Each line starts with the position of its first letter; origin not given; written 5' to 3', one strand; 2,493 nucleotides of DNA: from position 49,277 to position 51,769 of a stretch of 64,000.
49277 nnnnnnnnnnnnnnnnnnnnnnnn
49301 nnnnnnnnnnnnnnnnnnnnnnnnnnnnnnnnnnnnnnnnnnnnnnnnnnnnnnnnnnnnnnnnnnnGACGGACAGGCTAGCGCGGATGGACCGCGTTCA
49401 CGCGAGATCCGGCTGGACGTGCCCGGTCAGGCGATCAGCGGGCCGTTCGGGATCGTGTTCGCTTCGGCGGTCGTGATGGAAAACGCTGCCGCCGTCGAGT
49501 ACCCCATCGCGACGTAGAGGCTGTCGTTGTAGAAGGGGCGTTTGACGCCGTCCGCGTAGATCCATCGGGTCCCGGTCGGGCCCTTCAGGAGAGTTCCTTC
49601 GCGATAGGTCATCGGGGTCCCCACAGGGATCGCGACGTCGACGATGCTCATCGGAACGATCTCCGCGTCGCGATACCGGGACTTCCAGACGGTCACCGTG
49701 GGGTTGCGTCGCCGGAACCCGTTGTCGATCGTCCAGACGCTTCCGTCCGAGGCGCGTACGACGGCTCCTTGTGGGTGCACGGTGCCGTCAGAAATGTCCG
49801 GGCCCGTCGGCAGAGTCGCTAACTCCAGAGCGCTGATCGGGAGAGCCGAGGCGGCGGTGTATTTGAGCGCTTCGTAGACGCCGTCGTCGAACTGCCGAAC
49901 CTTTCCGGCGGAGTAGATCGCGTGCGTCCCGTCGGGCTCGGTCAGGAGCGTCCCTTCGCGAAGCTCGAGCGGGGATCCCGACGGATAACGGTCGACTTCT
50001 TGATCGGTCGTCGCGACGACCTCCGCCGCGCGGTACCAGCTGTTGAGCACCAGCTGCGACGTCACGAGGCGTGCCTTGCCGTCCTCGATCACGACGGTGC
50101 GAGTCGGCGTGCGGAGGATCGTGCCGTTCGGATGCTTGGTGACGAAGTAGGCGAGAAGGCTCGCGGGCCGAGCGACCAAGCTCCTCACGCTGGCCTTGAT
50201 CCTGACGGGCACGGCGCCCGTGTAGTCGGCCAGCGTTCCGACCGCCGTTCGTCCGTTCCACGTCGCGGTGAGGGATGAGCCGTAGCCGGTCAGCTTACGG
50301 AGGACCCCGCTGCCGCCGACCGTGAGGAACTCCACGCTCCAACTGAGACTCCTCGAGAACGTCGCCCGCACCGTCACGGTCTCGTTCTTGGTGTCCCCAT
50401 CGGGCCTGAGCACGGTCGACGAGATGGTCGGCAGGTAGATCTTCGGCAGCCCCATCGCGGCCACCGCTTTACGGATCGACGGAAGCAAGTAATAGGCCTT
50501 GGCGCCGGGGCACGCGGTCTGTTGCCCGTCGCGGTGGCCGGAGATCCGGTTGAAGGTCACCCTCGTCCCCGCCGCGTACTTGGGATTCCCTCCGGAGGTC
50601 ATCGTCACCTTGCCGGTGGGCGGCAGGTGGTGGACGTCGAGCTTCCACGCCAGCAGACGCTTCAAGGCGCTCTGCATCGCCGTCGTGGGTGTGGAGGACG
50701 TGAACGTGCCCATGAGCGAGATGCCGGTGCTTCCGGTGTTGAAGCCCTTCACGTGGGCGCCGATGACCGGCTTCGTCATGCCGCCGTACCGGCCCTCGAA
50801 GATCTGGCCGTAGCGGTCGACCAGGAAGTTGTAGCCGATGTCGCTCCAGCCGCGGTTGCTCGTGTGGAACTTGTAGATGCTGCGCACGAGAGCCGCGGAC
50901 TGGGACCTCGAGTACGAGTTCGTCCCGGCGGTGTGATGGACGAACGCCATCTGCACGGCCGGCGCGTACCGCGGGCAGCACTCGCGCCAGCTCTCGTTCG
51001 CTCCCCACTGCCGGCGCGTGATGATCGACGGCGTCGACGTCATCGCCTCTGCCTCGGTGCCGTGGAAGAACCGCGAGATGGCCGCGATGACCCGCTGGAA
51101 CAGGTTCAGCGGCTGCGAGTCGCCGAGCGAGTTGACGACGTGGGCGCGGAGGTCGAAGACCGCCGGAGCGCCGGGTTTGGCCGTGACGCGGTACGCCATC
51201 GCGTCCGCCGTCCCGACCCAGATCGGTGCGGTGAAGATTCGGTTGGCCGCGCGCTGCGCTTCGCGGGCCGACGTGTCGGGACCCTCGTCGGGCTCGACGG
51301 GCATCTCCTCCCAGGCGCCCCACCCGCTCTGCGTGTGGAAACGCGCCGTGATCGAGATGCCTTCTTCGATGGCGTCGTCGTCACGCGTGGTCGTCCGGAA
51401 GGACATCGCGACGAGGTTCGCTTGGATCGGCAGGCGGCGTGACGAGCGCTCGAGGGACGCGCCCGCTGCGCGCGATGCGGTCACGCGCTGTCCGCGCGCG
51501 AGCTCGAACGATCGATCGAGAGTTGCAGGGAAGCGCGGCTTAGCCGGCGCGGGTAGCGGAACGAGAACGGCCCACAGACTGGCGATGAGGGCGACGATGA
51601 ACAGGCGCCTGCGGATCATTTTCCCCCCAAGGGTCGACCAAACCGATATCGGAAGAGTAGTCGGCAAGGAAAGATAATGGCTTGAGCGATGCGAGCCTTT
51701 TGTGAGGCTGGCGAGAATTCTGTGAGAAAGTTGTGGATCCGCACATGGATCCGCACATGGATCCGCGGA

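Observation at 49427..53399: Two large secreted envelope proteins (PGRP-type amidase with long extension; Ig/beta-sandwich repeat protein) separated by an AT-rich spacer with a 12-nt tandem repeat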

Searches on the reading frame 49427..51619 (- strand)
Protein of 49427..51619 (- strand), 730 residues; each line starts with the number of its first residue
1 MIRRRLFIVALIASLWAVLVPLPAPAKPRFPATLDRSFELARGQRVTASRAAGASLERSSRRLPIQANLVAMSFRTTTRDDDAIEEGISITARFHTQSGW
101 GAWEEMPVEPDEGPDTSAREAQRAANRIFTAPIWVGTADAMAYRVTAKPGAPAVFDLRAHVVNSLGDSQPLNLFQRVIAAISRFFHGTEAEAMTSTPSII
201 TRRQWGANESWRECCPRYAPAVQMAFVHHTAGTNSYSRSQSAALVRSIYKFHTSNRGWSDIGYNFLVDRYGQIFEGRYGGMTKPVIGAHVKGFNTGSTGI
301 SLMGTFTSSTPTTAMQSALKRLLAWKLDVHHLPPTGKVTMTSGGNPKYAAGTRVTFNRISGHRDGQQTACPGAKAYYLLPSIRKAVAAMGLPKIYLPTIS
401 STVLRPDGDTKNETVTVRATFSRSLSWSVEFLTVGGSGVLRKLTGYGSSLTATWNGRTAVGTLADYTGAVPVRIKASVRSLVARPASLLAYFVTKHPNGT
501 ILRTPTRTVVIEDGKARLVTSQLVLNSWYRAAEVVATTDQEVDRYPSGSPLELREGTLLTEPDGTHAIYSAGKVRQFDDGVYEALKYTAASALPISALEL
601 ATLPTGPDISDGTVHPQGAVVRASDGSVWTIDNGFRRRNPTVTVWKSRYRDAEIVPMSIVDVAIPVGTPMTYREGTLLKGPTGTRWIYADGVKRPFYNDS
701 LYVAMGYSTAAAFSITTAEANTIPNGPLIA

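Call 7: search_protein_families(library=pfam, proteins=[window:49427-51619:-], max_evalue=0.1)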
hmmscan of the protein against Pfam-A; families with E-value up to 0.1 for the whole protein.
window:49427-51619:- (730 aa): 1 family
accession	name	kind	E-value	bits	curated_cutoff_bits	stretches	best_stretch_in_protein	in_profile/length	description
PF01510.30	Amidase_2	-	2.6e-17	63.8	26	1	221-372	4-130/131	N-acetylmuramoyl-L-alanine amidase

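Call 10: find_homologous_proteins(query=window:49427-51619:-)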
Query window:49427-51619:- (730 aa): 5025 proteins with E <= 0.001 among 8000 candidates; the best 120 are listed.
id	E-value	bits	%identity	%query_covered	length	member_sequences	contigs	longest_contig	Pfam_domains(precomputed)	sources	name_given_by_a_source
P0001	0.0e+0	1644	100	100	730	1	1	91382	PF01510.31,PF27503.1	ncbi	-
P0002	0.0e+0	1216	74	100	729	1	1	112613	PF01510.31,PF27503.1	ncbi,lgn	-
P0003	0.0e+0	1142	69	100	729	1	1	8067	PF01510.31,PF27503.1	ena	-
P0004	1.4e-286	971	60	100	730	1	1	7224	PF01510.31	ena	-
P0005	1.6e-285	967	60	100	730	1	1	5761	PF01510.31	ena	-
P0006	3.1e-284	963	59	100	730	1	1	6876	PF01510.31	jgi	-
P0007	3.5e-283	959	60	100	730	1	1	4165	PF01510.31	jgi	jgi:hypothetical protein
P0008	1.9e-280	950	61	99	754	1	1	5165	PF01510.31,PF27503.1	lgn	-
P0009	4.7e-278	942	61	100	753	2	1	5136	PF01510.31,PF27503.1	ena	-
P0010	7.6e-277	938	59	100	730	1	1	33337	PF01510.31,PF27503.1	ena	-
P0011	5.2e-276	936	58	100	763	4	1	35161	PF01510.31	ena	-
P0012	7.1e-276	935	59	100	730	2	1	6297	PF01510.31,PF27503.1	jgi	jgi:N-acetylmuramoyl-L-alanine amidase-like protein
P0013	2.1e-275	934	59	100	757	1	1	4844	PF01510.31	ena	-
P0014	8.9e-274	928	57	100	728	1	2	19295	PF01510.31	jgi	jgi:hypothetical protein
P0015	2.5e-273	927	58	100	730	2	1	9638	PF01510.31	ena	-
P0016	1.0e-270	918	57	100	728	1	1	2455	PF01510.31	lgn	-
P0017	1.4e-268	911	57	100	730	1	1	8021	PF01510.31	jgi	jgi:hypothetical protein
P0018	4.9e-266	903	57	98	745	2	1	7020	PF01510.31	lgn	-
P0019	5.6e-266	902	58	98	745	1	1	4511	PF01510.31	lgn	-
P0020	1.6e-259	881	55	100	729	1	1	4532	PF01510.31,PF13860.13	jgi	jgi:N-acetylmuramoyl-L-alanine amidase-like protein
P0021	3.3e-248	844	54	100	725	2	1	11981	PF01510.31,PF27503.1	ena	-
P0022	8.0e-244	829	57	92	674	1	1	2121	PF01510.31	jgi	jgi:hypothetical protein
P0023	4.4e-243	827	53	100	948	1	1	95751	PF01510.31,PF27503.1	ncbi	-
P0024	1.1e-241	822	54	99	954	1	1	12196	PF01510.31,PF27503.1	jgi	jgi:hypothetical protein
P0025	4.5e-241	820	53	99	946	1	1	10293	PF01510.31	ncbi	-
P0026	1.5e-240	818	53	99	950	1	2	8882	PF01510.31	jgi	jgi:hypothetical protein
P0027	1.4e-239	815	53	99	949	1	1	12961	PF01510.31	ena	-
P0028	7.7e-239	813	53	100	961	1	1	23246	PF01510.31,PF27503.1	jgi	jgi:hypothetical protein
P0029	3.2e-237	807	53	94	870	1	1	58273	PF01510.31,PF27503.1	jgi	jgi:hypothetical protein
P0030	1.6e-236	805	60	84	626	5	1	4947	PF01510.31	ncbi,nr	ncbi:MAG: hypothetical protein E6G68_07515 [Actinobacteria bacterium]|nr:MAG: hypothetical protein E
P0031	3.8e-233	794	52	99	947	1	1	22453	PF01510.31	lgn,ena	-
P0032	1.8e-231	788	52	97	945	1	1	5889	PF01510.31,PF27503.1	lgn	-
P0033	2.9e-228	778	51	99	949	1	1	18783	PF01510.31,PF27503.1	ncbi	ncbi:MAG: N-acetylmuramoyl-L-alanine amidase [Actinomycetota bacterium]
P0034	1.4e-227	776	59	82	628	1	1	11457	PF01510.31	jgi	jgi:hypothetical protein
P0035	1.0e-226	773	52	100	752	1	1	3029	PF01510.31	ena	-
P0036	4.3e-223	761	81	59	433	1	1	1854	-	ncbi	ncbi:MAG: N-acetylmuramoyl-L-alanine amidase, partial [Actinomycetota bacterium]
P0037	1.1e-185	637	60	63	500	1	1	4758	PF01510.31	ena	-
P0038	3.1e-183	629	57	69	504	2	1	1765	PF01510.31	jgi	jgi:hypothetical protein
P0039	6.7e-174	598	57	67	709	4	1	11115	PF01510.31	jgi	jgi:hypothetical protein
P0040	3.4e-173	596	46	91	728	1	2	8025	PF01510.31,PF27503.1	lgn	-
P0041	4.6e-171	589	46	91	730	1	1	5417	PF01510.31,PF27503.1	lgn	-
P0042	1.0e-169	584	43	99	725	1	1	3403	PF01510.31,PF27503.1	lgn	-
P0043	1.7e-169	584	43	100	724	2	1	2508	PF01510.31,PF27503.1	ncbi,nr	ncbi:MAG TPA: peptidoglycan recognition protein [Actinomycetota bacterium]|nr:peptidoglycan recognit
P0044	7.9e-168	578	46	91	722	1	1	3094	PF01510.31,PF27503.1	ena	-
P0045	4.8e-163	562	51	74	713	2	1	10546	PF01510.31,PF27503.1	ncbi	ncbi:MAG: peptidoglycan recognition protein family protein [Actinomycetota bacterium]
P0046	7.7e-162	558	52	72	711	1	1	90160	PF01510.31,PF27503.1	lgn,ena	-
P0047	3.6e-161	556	42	100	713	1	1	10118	PF01510.31,PF27503.1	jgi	jgi:hypothetical protein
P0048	6.4e-159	549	61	56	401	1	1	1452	PF01510.31,PF27503.1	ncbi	ncbi:MAG: peptidoglycan recognition protein family protein, partial [Actinomycetota bacterium]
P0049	8.8e-159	548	42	100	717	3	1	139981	PF01510.31,PF27503.1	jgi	jgi:N-acetylmuramoyl-L-alanine amidase-like protein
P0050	1.8e-155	537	44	96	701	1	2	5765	PF01510.31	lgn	-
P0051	4.2e-155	536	56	62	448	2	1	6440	PF01510.31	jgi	jgi:hypothetical protein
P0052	5.0e-155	536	52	67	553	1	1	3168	PF01510.31,PF27503.1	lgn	-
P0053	7.2e-155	535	41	100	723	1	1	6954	PF01510.31,PF27503.1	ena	-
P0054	1.6e-154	534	40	91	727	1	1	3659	PF01510.31,PF27503.1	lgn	-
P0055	1.9e-154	534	42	99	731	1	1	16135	PF01510.31,PF27503.1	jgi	jgi:hypothetical protein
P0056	2.7e-154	533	42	100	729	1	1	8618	PF01510.31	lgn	-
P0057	7.7e-153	529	45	79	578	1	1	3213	PF01510.31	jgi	jgi:hypothetical protein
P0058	8.6e-153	528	44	93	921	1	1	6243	PF01510.31,PF27503.1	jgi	jgi:hypothetical protein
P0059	5.0e-151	523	42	100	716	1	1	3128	PF01510.31,PF27503.1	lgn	-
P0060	5.9e-151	522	57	62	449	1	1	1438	PF01510.31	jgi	jgi:hypothetical protein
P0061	3.0e-150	520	42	92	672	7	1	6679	PF01510.31,PF27503.1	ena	-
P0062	1.0e-149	518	43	99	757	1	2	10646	PF01510.31,PF27503.1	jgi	jgi:hypothetical protein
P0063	6.0e-147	509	40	100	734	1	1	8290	PF01510.31,PF27503.1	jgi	jgi:hypothetical protein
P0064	1.0e-146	508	41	96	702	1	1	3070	PF01510.31,PF27503.1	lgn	-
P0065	1.1e-146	508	39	99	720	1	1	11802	PF01510.31,PF27503.1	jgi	jgi:hypothetical protein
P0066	1.3e-145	505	40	99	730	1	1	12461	PF01510.31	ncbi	-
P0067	1.7e-145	504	42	92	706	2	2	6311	PF01510.31,PF27503.1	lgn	-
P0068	1.8e-143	498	41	99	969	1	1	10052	PF01510.31,PF27503.1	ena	-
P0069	1.4e-141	491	38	100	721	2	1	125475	PF01510.31,PF27503.1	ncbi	ncbi:MAG: peptidoglycan recognition protein [Actinomycetota bacterium]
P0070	1.1e-138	482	42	88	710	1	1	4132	PF01510.31,PF27503.1,PF13860.13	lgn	-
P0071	2.7e-136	474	40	96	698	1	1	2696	PF01510.31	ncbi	ncbi:MAG: N-acetylmuramoyl-L-alanine amidase, partial [Actinomycetota bacterium]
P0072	1.1e-132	462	37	81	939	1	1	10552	PF01510.31,PF27503.1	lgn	-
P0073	2.2e-128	448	40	85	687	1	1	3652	PF01510.31,PF27503.1,PF13860.13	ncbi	ncbi:MAG: N-acetylmuramoyl-L-alanine amidase [Actinomycetota bacterium]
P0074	3.1e-120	421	38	88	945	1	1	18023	PF01510.31,PF27503.1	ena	-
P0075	2.8e-119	418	47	66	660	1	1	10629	PF01510.31,PF00395.26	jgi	jgi:hypothetical protein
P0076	7.6e-117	410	36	91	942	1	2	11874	PF01510.31,PF27503.1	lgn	-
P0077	4.3e-114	400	48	63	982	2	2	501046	PF01839.30,PF13517.13,PF01510.31,PF27503.1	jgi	-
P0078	7.6e-114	400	39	85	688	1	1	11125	PF01510.31,PF27503.1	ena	-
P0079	3.3e-113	398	40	86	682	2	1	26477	PF13585.13,PF01510.31,PF27503.1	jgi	-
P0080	2.3e-112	395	36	91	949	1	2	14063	PF01510.31,PF27503.1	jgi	jgi:hypothetical protein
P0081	2.9e-112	394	36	88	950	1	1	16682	PF01510.31,PF27503.1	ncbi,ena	-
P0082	5.9e-112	393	36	99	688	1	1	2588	PF01510.31,PF27503.1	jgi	-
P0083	8.0e-112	393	35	92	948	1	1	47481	PF01510.31,PF27503.1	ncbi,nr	ncbi:MAG TPA: N-acetylmuramoyl-L-alanine amidase [Frankiaceae bacterium]|nr:N-acetylmuramoyl-L-alani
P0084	1.9e-110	388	35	92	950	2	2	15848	PF01510.31,PF27503.1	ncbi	-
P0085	2.9e-109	385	35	97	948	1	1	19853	PF01510.31,PF27503.1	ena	-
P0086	4.2e-109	384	44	69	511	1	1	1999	PF01510.31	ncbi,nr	ncbi:MAG TPA: peptidoglycan recognition protein, partial [Actinomycetota bacterium]|nr:peptidoglycan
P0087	8.6e-109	383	35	95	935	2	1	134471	PF01510.31,PF27503.1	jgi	jgi:hypothetical protein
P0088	2.3e-108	382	50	54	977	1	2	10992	PF01839.30,PF13517.13,PF01510.31,PF27503.1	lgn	-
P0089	3.9e-108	381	47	63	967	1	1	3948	PF01839.30,PF13517.13,PF01510.31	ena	-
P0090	3.9e-108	381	47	58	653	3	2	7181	PF01510.31,PF27503.1,PF00395.26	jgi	-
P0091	5.8e-108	380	36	91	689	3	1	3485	PF01510.31,PF27503.1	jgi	jgi:hypothetical protein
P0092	9.6e-108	380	43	63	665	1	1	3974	PF01510.31,PF27503.1,PF00395.26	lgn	-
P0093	1.2e-107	379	32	99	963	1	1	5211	PF01510.31,PF27503.1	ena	-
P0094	2.0e-107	378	47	57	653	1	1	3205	PF01510.31,PF27503.1,PF00395.26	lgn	-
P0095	3.2e-107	378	36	86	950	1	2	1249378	PF01510.31,PF27503.1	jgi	jgi:hypothetical protein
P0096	1.0e-106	376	36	88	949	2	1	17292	PF01510.31,PF27503.1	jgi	jgi:hypothetical protein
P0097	1.4e-106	376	35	94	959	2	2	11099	PF01510.31,PF27503.1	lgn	-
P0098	1.5e-106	376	38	86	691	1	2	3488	PF01510.31,PF27503.1,PF13860.13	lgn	-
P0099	2.4e-106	375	36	92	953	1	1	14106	PF01510.31,PF27503.1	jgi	jgi:hypothetical protein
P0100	3.0e-106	375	35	86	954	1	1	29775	PF05108.19,PF01510.31,PF27503.1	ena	-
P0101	3.6e-106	374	42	66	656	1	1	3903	PF01510.31,PF27503.1,PF00395.26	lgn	-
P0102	3.0e-104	368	33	86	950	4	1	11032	PF05108.19,PF01510.31,PF27503.1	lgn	-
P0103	3.9e-104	368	34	99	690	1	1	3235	PF01510.31,PF27503.1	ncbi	-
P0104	5.0e-104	367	35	97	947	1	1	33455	PF01510.31,PF27503.1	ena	-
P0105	5.7e-104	367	36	86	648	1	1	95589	PF01510.31,PF27503.1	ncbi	-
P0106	6.6e-104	367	36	87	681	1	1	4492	PF01510.31,PF27503.1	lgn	-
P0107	6.8e-104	367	36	88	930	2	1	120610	PF01510.31,PF27503.1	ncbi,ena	ncbi:MAG TPA: peptidoglycan recognition protein [Mycobacteriales bacterium]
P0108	8.1e-104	367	36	99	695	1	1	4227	PF01510.31,PF13860.13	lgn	-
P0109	3.7e-103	364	35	87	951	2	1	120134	PF01510.31,PF27503.1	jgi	-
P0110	8.0e-103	363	33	91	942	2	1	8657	PF05108.19,PF01510.31,PF27503.1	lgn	-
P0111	1.0e-102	363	33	78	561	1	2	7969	PF01510.31,PF27503.1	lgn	-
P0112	1.3e-102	363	36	81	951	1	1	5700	PF01510.31,PF27503.1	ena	-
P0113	4.0e-102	361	36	85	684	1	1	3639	PF01510.31,PF27503.1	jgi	jgi:hypothetical protein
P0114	5.5e-102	360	36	84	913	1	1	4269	PF01510.31,PF27503.1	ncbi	-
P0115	7.2e-102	360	36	83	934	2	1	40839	PF01510.31,PF27503.1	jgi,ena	jgi:hypothetical protein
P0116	2.7e-101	358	36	85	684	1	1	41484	PF01510.31,PF27503.1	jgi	jgi:hypothetical protein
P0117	1.0e-100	356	37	83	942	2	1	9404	PF01510.31,PF27503.1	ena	-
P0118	1.1e-100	356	34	86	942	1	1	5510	PF05108.19,PF01510.31,PF27503.1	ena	-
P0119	3.3e-100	355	35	88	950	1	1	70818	PF01510.31,PF27503.1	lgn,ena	-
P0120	5.2e-100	354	35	85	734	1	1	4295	PF01510.31,PF27503.1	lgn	-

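Call 12: find_encoding_contigs(protein=P0002, flank=6000, max_places=3)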
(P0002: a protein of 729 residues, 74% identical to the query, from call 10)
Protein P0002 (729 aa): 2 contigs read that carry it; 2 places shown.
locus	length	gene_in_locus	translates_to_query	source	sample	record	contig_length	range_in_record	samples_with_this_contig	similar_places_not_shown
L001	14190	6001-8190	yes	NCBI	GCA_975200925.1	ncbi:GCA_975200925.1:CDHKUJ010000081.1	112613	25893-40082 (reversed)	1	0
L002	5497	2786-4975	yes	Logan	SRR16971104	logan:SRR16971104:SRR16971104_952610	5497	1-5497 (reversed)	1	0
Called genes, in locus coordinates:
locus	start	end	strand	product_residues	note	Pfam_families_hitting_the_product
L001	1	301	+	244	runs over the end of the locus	PF11350:DUF3152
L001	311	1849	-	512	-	PF03065:Glyco_hydro_57, PF09210:BE_C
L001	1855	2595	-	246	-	PF13489:Methyltransf_23, PF02353:CMAS (weak), PF07021:MetW (weak), PF13649:Methyltransf_25, PF13847:Methyltransf_31, PF08241:Methyltransf_11, PF08242:Methyltransf_12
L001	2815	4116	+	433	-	PF00501:AMP-binding (weak)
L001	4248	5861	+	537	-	PF17996:CE2_N (faint)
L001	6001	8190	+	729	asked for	PF27503:Rv3811_N (faint), PF01510:Amidase_2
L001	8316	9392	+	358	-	PF00266:Aminotran_5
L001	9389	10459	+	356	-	PF03054:tRNA_Me_trans, PF20259:tRNA_Me_trans_M, PF20258:tRNA_Me_trans_C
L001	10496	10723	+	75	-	-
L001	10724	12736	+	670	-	PF22745:Nlig-Ia, PF01653:DNA_ligase_aden, PF03120:OB_DNA_ligase, PF03119:DNA_ligase_ZBD, PF14520:HHH_5 (faint), PF12826:HHH_2, PF00633:HHH (faint), PF00533:BRCT, +1 more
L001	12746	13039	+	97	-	PF02686:GatC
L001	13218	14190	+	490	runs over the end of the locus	PF01425:Amidase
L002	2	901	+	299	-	?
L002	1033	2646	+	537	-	PF17996:CE2_N (faint)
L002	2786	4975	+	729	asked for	PF27503:Rv3811_N (faint), PF01510:Amidase_2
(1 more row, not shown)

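Call 13: find_encoding_contigs(protein=P0003, flank=6000, max_places=3)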
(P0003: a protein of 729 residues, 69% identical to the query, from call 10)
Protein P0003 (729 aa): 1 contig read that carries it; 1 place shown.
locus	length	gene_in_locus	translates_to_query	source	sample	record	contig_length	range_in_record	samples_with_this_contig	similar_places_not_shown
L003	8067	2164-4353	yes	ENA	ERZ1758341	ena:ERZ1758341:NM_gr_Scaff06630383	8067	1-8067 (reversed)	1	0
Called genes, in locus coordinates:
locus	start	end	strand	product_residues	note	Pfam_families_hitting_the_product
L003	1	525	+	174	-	?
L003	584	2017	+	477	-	PF00501:AMP-binding (faint)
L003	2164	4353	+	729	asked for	PF27503:Rv3811_N (weak), PF01510:Amidase_2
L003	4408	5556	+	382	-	PF00266:Aminotran_5, PF01212:Beta_elim_lyase (faint)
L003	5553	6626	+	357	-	PF02568:ThiI (weak), PF03054:tRNA_Me_trans, PF20259:tRNA_Me_trans_M, PF20258:tRNA_Me_trans_C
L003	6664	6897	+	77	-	-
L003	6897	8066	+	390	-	?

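Call 14: find_encoding_contigs(protein=P0001, flank=6000, max_places=3)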
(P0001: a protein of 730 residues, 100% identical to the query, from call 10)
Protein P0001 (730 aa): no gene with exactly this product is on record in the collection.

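Call 20: find_related_loci(query=A2, collection=genome_contigs, flank=4000)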
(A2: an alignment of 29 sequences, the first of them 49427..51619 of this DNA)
Query A2 (730 aa) in genome_contigs; peptide patterns used: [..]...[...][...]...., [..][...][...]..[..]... (x = any residue, [..] = any of these).
600 stretches matched a pattern (row limit reached: there are more); 597 encode a relative of the query (tblastn E <= 1e-3); the best 80 are kept; 80 distinct loci.
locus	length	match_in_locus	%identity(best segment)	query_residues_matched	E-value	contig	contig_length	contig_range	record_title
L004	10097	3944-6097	53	1-729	0e+0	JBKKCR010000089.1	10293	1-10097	MAG: Actinomycetota bacterium isolate swi_bin.57 k127_18798203, whole genome shotgun sequence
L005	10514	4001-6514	35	61-730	4e-105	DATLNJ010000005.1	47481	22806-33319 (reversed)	MAG TPA_asm: Frankiaceae bacterium isolate SMAG_U13797 k141_778950, whole genome shotgun sequence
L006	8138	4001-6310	33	63-729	2e-97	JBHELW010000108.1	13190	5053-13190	MAG: Mycobacteriales bacterium isolate S2_bin.34.orig S2_k141_3648523, whole genome shotgun sequence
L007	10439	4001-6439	35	88-730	1e-94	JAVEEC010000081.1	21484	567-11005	MAG: Frankiaceae bacterium isolate BP_191 scaffold_3377660, whole genome shotgun sequence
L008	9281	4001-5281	41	65-497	7e-92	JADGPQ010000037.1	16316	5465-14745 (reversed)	MAG: Thermoleophilia bacterium isolate Chersky.21_4 contig-100_1131, whole genome shotgun sequence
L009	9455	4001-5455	38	4-514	3e-91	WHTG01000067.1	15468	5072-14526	MAG: Nitriliruptorales bacterium isolate Dino_bin30 k141_364364_length_15468_cov_17.0000, whole genome shotgun sequence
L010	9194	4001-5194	43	81-463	1e-89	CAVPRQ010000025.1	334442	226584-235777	MAG: uncultured Thermoleophilia bacterium isolate MFD00032.bin.2.201 genome assembly, contig: contig_85797, whole genome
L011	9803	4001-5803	32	98-726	3e-87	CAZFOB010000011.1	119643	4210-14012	MAG TPA_asm: uncultured Actinomycetes bacterium isolate SRP136066_co1_427 genome assembly, contig: NODE_74_length_119643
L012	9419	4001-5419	38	56-548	8e-84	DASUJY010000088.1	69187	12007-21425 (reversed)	MAG TPA_asm: Gaiellaceae bacterium isolate SMAG_U1499 k141_972666, whole genome shotgun sequence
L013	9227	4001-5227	38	5-471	8e-84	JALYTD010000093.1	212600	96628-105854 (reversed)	MAG: Actinomycetota bacterium isolate LIV bin21 SD1460-62_k127_1581643, whole genome shotgun sequence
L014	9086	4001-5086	43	100-492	8e-83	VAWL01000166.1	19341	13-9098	MAG: Actinobacteria bacterium isolate AC_5 14_0929_05_20cm_scaffold_1486, whole genome shotgun sequence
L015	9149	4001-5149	40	94-499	1e-82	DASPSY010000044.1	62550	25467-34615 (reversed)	MAG TPA_asm: Gaiellaceae bacterium isolate SMAG_U12263 k141_1907260, whole genome shotgun sequence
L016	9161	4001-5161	41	100-497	1e-82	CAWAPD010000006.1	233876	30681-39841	MAG: uncultured Actinomycetes bacterium isolate MFD04492.bin.1.108 genome assembly, contig: contig_56580, whole genome s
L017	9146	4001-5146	42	100-502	3e-82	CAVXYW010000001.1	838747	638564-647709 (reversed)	MAG: uncultured Actinomycetes bacterium isolate MFD04212.bin.2.12 genome assembly, contig: contig_1248, whole genome sho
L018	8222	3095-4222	41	94-497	5e-82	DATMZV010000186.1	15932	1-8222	MAG TPA_asm: Gaiellaceae bacterium isolate SMAG_U11144 k141_3825929, whole genome shotgun sequence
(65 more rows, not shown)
